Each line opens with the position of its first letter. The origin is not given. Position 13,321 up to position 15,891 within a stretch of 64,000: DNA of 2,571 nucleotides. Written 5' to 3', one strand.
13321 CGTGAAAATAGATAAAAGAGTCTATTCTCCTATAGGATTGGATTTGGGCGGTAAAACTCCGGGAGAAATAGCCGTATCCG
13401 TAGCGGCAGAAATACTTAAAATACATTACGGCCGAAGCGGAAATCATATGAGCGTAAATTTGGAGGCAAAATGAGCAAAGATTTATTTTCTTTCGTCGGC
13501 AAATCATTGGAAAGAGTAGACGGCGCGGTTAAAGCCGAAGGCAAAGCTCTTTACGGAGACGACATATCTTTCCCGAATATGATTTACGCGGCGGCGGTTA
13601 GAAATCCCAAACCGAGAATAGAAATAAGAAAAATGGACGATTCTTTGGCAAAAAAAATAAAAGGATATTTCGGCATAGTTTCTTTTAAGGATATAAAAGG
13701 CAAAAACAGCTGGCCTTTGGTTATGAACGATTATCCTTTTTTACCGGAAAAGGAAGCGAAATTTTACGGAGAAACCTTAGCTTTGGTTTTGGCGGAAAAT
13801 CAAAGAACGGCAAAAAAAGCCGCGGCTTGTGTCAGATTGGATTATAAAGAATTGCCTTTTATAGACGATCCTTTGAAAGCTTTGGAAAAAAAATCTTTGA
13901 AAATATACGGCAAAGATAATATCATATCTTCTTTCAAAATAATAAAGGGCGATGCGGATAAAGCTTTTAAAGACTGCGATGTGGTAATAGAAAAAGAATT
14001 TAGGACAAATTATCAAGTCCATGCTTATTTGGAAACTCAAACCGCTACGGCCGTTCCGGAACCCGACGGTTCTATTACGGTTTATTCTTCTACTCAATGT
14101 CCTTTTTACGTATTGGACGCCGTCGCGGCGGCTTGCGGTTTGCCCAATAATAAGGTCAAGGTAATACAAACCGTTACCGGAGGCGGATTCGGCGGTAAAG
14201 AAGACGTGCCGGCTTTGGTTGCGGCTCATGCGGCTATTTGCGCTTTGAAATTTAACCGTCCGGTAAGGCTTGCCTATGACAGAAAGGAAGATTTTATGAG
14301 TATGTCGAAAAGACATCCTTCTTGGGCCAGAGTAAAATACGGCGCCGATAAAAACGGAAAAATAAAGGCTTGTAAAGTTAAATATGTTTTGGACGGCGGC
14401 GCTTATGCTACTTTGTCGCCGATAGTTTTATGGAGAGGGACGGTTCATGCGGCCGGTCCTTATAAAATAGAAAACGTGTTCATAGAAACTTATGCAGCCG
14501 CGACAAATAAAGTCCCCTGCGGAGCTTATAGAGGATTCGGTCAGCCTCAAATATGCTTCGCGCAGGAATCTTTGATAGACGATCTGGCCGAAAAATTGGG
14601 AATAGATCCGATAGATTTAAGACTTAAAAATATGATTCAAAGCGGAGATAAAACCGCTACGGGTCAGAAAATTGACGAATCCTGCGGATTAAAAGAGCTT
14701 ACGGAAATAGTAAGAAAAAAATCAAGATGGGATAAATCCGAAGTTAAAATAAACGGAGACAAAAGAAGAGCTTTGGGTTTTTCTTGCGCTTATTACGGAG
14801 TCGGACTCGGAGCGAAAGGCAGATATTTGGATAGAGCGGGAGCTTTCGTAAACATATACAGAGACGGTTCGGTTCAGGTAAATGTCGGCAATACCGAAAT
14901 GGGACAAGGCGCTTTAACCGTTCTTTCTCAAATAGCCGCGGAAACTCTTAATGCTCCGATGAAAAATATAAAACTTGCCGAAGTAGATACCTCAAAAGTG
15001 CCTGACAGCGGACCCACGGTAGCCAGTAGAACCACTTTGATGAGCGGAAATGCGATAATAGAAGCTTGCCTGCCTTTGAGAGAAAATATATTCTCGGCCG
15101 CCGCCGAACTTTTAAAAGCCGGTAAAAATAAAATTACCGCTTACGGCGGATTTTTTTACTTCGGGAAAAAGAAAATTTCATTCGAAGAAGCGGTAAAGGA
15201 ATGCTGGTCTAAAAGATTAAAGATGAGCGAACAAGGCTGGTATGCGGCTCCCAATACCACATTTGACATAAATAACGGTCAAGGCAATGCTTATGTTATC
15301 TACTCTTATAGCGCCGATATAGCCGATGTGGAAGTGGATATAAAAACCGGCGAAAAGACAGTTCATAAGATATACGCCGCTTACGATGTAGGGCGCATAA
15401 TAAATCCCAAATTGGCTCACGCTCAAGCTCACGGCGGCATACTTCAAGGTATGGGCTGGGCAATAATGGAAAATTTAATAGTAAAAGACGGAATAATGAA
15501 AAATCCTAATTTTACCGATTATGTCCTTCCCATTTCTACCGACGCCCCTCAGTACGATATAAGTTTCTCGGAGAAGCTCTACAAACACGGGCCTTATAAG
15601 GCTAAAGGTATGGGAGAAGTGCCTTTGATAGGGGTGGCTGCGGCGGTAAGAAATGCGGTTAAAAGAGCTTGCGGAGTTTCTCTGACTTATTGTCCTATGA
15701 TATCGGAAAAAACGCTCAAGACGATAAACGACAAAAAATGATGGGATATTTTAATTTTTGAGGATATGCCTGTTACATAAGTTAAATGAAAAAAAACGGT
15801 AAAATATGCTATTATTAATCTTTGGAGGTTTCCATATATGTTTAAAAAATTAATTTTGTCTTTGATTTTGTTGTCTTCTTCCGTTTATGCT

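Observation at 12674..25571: Two mirror-ordered molybdenum hydroxylase gene sets with an outer-membrane protein and secreted TldD/TldE-like peptidases embedded between them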

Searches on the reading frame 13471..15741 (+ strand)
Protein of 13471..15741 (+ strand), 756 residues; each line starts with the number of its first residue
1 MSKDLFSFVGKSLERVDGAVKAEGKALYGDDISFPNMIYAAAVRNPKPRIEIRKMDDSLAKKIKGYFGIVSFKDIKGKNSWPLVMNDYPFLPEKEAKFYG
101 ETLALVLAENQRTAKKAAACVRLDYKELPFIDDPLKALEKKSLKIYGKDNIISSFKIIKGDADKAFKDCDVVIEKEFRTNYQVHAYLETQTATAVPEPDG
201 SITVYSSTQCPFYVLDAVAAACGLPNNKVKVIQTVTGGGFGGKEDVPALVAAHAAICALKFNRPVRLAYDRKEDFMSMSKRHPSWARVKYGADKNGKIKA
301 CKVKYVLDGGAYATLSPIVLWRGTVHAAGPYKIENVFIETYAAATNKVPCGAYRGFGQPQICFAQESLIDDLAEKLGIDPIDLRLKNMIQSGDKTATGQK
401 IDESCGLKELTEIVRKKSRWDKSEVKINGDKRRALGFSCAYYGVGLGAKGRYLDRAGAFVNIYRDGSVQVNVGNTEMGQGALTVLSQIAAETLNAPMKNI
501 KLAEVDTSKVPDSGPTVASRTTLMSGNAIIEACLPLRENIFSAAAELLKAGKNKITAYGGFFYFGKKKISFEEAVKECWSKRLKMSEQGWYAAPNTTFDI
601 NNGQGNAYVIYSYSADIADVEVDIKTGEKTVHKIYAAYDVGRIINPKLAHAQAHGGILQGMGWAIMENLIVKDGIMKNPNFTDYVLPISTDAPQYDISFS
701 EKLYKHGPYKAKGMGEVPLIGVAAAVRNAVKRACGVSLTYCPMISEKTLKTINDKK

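Call 4: search_protein_families(library=pfam, proteins=[window:13471-15741:+], max_evalue=0.01)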
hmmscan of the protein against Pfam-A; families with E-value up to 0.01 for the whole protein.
window:13471-15741:+ (756 aa): 3 families
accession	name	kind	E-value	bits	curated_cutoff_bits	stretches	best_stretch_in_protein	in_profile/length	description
PF02738.23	MoCoBD_1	-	6.3e-89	297.7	27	1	148-388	6-244/244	Molybdopterin cofactor-binding domain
PF20256.3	MoCoBD_2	-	1.8e-81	274.2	27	1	415-693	3-283/283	Molybdopterin cofactor-binding domain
PF01315.27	Ald_Xan_dh_C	-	1.1e-20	74.4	31.3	1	24-129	2-110/110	Aldehyde oxidase and xanthine dehydrogenase, a/b hammerhead domain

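Call 5: search_protein_families(library=ncbifam, proteins=[window:13471-15741:+], max_evalue=0.01)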
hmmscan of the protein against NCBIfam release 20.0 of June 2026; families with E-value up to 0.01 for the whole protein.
window:13471-15741:+ (756 aa): 13 families
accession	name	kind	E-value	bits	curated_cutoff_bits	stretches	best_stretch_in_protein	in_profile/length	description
TIGR03196.1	pucD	equivalog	1.9e-158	529.2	783.65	1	9-751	3-756/763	xanthine dehydrogenase subunit D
NF043082.1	XdhA_XDHase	equivalog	1.2e-150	503.1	780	1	9-753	1-753/758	xanthine dehydrogenase subunit XdhA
NF007426.0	PRK09970.1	equivalog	1.3e-148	496.4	916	1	8-751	5-754/761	xanthine dehydrogenase molybdenum-binding subunit XdhA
TIGR03194.1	4hydrxCoA_A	equivalog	4.9e-141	471.6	994.55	1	15-750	3-744/746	4-hydroxybenzoyl-CoA reductase subunit alpha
TIGR03311.1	Se_dep_XDH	equivalog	2.5e-136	455.9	830.45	2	8-544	161-682/848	selenium-dependent xanthine dehydrogenase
TIGR02965.1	xanthine_xdhB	equivalog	5.4e-136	454.7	849.5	1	19-734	11-729/758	xanthine dehydrogenase molybdopterin binding subunit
NF045668.1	pterin_aldehy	equivalog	1e-127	427.5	1100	1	9-752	175-904/905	molybdopterin-dependent aldehyde oxidoreductase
NF041018.1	glyceraldDH_alpha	equivalog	8.4e-117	391.4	790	1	8-747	2-739/741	glyceraldehyde dehydrogenase subunit alpha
NF040766.1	CODH_aero_grp5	exception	2.4e-94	317.1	950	2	8-560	4-573/785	aerobic carbon-monoxide dehydrogenase large subunit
NF041671.1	peri_hyde_PaoC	equivalog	9e-90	302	1180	1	4-754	13-733/735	aldehyde oxidoreductase molybdenum-binding subunit PaoC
TIGR02969.1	mam_aldehyde_ox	subfamily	8.7e-82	275.3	1912.3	1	9-733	576-1282/1330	aldehyde oxidase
TIGR03313.1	Se_sel_red_Mo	hypoth_equivalog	1.7e-77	261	1101.9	1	145-753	347-950/951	molybdopterin-dependent oxidoreductase Mo/Fe-S-binding subunit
TIGR02416.1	CO_dehy_Mo_lg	equivalog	3.1e-73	247.2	991.15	1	23-734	7-750/770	aerobic carbon-monoxide dehydrogenase large subunit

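Call 23: search_solved_structures(query=window:13471-15741:+, max_evalue=1e-20, show_alignments=0)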
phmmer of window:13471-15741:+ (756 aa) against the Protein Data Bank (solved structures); distinct sequences matched with E-value up to 1e-20: 42.
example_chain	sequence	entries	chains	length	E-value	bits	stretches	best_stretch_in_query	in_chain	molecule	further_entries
1rm6_A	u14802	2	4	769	8.9e-97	328.3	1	9-751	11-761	4-hydroxybenzoyl-CoA reductase alpha subunit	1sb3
3sr6_C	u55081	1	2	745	1.5e-93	317.6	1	9-733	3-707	Xanthine dehydrogenase/oxidase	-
1fiq_C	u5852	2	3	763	1.5e-93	317.6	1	9-733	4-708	XANTHINE OXIDASE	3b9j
3etr_C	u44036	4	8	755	1.6e-93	317.5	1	9-733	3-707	Xanthine dehydrogenase/oxidase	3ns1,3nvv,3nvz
3nrz_C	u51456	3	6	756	1.6e-93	317.5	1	9-733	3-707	Xanthine dehydrogenase/oxidase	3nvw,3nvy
3eub_C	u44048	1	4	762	1.7e-93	317.5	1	9-733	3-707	Xanthine dehydrogenase/oxidase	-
1n5x_A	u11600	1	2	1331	1e-92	314.9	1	8-733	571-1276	Xanthine Dehydrogenase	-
3una_A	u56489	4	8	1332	1e-92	314.9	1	8-733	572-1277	Xanthine dehydrogenase/oxidase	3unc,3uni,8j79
1fo4_A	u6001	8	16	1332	1e-92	314.9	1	8-733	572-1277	XANTHINE DEHYDROGENASE | Xanthine dehydrogenase/oxidase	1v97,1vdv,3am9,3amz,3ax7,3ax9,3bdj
1wyg_A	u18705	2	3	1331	2.2e-87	297.3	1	8-733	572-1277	Xanthine dehydrogenase/oxidase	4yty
4yrw_A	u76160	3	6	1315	5.3e-87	296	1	8-733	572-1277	Xanthine dehydrogenase/oxidase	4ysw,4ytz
3an1_A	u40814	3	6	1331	5.5e-87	295.9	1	8-733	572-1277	Xanthine dehydrogenase/oxidase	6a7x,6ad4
6adj_A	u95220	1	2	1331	5.5e-87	295.9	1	8-733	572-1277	Xanthine dehydrogenase/oxidase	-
6abu_A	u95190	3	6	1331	5.5e-87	295.9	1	8-733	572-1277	Xanthine dehydrogenase/oxidase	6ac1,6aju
6ac4_A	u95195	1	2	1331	5.5e-87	295.9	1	8-733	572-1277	Xanthine dehydrogenase/oxidase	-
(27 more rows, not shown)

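Call 25: search_solved_structures(query=window:13471-15741:+, max_evalue=1e-90, show_alignments=2)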
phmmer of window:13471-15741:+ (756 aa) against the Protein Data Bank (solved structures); distinct sequences matched with E-value up to 1e-90: 9.
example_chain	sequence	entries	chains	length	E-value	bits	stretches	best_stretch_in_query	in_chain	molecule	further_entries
1rm6_A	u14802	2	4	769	8.9e-97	328.3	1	9-751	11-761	4-hydroxybenzoyl-CoA reductase alpha subunit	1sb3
3sr6_C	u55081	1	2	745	1.5e-93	317.6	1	9-733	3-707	Xanthine dehydrogenase/oxidase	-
1fiq_C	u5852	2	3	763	1.5e-93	317.6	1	9-733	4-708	XANTHINE OXIDASE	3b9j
3etr_C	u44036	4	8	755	1.6e-93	317.5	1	9-733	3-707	Xanthine dehydrogenase/oxidase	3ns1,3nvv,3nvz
3nrz_C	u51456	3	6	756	1.6e-93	317.5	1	9-733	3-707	Xanthine dehydrogenase/oxidase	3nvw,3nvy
3eub_C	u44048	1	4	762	1.7e-93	317.5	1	9-733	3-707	Xanthine dehydrogenase/oxidase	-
1n5x_A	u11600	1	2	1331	1e-92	314.9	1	8-733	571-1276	Xanthine Dehydrogenase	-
3una_A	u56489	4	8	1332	1e-92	314.9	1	8-733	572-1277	Xanthine dehydrogenase/oxidase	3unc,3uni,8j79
1fo4_A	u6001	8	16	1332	1e-92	314.9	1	8-733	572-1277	XANTHINE DEHYDROGENASE | Xanthine dehydrogenase/oxidase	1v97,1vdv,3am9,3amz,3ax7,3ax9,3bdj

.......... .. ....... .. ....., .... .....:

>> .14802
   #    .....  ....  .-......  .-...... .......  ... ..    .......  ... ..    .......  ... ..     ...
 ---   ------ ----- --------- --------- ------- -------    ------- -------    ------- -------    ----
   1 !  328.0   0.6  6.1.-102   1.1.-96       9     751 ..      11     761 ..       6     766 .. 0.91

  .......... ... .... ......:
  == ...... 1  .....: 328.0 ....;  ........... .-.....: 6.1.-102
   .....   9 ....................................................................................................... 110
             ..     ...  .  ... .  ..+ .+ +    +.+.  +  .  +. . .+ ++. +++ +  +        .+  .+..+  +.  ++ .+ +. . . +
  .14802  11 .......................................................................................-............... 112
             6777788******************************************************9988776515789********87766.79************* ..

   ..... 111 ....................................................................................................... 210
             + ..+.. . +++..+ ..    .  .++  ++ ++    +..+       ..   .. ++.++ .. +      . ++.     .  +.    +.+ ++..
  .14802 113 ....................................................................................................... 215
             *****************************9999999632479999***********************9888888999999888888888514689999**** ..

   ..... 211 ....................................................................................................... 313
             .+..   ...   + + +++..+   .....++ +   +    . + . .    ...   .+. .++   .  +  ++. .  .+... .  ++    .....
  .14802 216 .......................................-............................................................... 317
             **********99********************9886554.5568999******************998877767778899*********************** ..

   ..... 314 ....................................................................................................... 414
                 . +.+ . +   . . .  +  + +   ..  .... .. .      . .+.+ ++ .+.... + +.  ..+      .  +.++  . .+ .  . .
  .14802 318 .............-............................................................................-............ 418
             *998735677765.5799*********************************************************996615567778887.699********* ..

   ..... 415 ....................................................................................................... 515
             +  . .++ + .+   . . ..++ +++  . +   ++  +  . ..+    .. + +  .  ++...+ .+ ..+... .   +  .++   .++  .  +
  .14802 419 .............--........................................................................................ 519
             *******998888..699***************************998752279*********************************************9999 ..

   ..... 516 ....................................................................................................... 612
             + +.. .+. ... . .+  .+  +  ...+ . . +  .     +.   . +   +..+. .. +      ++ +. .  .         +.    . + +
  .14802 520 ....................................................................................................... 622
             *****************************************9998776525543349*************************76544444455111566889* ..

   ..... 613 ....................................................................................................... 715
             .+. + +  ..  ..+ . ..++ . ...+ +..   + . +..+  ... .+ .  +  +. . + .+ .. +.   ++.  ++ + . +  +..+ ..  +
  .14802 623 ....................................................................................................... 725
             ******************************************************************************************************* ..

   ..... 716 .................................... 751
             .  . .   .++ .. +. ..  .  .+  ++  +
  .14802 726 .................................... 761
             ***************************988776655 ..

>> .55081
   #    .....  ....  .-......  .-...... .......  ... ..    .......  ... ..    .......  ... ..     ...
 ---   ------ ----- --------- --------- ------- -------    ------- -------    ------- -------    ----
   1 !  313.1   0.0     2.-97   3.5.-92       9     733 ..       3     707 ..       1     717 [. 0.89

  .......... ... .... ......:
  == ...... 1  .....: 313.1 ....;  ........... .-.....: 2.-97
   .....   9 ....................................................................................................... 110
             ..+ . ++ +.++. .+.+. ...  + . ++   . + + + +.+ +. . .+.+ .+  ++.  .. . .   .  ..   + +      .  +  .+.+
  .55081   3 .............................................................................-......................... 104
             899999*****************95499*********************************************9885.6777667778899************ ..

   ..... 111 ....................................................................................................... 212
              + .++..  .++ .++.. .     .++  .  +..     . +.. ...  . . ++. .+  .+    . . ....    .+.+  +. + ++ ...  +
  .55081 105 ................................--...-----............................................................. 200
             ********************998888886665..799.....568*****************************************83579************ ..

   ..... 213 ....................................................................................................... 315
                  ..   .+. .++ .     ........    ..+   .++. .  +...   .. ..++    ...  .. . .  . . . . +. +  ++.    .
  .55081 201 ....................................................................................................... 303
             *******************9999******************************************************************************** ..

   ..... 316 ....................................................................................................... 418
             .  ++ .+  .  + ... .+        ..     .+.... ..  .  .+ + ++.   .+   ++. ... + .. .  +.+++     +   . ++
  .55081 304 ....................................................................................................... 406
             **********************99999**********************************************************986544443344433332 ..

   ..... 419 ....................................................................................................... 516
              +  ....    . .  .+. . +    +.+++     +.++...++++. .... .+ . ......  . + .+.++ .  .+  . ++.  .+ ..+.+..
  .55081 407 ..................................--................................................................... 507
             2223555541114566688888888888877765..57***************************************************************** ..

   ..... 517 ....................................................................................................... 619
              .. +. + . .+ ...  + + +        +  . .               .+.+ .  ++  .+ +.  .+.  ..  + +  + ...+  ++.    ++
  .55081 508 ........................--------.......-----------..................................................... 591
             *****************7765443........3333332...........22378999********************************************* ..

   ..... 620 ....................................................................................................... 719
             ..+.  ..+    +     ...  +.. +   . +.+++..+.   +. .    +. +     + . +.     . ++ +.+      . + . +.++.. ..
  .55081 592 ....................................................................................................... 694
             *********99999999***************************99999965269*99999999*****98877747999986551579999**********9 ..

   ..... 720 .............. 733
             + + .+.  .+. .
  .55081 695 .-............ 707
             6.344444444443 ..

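Call 31: find_related_loci(query=window:13471-15741:+, collection=metagenome_contigs, flank=10000)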
Query window:13471-15741:+ (756 aa) in metagenome_contigs; peptide patterns used: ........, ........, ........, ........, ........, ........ (x = any residue, [..] = any of these).
108 stretches matched a pattern; 30 encode a relative of the query (tblastn E <= 1e-3); 30 distinct loci.
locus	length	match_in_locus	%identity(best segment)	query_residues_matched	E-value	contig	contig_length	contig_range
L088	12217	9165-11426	75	1-752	0e+0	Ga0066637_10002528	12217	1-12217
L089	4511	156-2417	75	1-752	0e+0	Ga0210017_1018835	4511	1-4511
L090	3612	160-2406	74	6-752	0e+0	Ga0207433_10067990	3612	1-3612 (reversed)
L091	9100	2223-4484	67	1-756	0e+0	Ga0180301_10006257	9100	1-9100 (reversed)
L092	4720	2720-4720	74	6-670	0e+0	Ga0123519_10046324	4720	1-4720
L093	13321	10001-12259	68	6-748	0e+0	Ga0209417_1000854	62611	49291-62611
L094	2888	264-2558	68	6-750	0e+0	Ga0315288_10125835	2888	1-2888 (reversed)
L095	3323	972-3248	65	6-755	0e+0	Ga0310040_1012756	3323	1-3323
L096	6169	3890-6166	65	6-755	0e+0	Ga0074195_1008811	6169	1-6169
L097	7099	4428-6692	67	8-752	0e+0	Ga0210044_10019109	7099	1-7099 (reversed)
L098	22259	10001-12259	66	6-752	0e+0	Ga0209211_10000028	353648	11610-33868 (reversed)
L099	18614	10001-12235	63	2-754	0e+0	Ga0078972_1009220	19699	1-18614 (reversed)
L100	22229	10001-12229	61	3-754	0e+0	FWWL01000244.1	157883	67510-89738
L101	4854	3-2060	69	81-756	0e+0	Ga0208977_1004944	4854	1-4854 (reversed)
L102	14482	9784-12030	59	1-752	0e+0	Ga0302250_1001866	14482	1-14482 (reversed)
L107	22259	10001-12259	66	6-752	0e+0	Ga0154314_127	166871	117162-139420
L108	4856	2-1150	64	380-752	8e-161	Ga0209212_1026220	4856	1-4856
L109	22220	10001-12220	64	6-752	0e+0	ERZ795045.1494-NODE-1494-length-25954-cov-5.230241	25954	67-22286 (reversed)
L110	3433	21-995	59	429-753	9e-132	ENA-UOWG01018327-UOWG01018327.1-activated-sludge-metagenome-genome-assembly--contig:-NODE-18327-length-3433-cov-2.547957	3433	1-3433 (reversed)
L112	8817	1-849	65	474-752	3e-115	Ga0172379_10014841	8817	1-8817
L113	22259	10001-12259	67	6-752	0e+0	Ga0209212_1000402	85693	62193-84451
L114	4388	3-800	63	481-748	4e-108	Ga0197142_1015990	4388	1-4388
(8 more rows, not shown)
